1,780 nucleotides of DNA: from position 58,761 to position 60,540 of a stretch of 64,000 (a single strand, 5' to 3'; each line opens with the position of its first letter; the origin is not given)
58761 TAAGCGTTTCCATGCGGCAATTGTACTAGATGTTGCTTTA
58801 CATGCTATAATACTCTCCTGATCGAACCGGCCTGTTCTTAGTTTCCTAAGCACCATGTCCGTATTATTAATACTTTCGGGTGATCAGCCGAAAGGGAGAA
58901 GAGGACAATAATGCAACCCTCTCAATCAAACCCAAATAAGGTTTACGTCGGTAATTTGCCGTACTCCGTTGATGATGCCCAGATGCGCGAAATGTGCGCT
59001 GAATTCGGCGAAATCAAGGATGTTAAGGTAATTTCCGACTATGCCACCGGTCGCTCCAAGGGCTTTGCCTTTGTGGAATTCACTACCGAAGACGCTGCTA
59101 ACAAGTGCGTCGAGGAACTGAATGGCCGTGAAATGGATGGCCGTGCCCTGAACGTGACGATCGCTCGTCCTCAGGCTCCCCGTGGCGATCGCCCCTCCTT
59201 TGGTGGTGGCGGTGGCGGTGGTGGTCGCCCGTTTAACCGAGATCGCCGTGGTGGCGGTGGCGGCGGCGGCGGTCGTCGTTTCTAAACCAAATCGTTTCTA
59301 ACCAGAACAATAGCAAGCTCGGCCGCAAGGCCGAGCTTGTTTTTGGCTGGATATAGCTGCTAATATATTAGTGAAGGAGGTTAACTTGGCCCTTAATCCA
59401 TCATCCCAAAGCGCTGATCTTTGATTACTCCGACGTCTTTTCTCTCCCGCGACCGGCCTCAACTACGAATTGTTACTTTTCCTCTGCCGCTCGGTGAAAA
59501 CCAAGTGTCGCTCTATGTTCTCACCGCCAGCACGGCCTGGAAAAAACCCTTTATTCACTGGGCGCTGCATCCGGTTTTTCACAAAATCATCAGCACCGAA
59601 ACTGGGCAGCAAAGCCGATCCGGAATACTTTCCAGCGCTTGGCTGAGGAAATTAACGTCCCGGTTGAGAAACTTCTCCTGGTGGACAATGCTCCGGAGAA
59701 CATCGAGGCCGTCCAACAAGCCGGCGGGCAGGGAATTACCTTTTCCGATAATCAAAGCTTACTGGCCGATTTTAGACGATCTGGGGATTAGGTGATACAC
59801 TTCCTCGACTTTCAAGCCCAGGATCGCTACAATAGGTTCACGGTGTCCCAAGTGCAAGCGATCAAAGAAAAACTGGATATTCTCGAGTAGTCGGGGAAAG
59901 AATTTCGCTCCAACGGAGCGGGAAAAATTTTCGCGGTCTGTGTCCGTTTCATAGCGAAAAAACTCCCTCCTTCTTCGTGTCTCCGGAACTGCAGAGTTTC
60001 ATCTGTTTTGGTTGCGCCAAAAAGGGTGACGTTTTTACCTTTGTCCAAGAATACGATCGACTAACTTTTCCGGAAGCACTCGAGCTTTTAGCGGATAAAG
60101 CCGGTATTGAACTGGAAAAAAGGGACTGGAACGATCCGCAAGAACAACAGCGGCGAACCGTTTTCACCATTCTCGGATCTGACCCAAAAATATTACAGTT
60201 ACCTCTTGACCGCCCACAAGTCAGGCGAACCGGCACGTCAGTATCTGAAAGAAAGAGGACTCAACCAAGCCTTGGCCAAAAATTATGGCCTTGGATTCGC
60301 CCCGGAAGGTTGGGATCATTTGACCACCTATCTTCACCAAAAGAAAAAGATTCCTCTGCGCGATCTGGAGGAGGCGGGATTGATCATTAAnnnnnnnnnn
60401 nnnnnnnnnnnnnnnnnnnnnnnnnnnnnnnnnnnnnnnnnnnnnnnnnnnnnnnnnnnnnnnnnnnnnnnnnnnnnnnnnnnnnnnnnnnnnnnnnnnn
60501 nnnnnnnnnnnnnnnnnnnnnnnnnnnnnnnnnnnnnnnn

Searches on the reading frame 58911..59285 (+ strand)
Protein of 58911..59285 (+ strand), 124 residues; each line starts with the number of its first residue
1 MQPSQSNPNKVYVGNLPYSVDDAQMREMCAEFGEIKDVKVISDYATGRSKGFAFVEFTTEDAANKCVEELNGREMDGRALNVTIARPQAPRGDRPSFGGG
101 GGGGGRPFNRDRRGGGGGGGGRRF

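Call 39: search_protein_families(library=pfam, proteins=[window:58911-59285:+], max_evalue=0.01)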
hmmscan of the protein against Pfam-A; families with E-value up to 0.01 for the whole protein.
window:58911-59285:+ (124 aa): 5 families
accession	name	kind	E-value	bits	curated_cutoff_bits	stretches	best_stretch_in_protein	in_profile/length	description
PF00076.28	RRM_1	-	6.7e-26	90.4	20.7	1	11-80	1-69/70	RNA recognition motif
PF16842.11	RRM_occluded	-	1.3e-07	31.8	30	1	12-83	5-71/79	Occluded RNA-recognition motif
PF16367.11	RRM_7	-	0.00084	19.7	27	1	9-71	2-70/94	RNA recognition motif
PF13893.12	RRM_5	-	0.0059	16.7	27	1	26-89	45-103/125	RNA recognition motif. (a.k.a. RRM, RBD, or RNP domain)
PF25701.1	RRM_YTH1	-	0.0076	16.5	35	0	10-77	4-66/75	YTH1-like RRM domain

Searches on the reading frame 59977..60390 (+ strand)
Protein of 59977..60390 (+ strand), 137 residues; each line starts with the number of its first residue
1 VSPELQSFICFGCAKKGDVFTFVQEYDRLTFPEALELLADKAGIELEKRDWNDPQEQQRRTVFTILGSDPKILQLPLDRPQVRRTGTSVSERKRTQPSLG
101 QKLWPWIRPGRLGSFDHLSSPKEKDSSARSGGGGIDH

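Call 39: search_protein_families(library=pfam, proteins=[window:59977-60390:+], max_evalue=0.01)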
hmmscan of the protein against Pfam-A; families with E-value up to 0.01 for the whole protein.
window:59977-60390:+ (137 aa): 1 family
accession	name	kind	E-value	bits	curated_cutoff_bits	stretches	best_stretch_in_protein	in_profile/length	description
PF01807.25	Zn_ribbon_DnaG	-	2.1e-11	43.9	24.9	1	2-49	49-96/98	CHC2 zinc finger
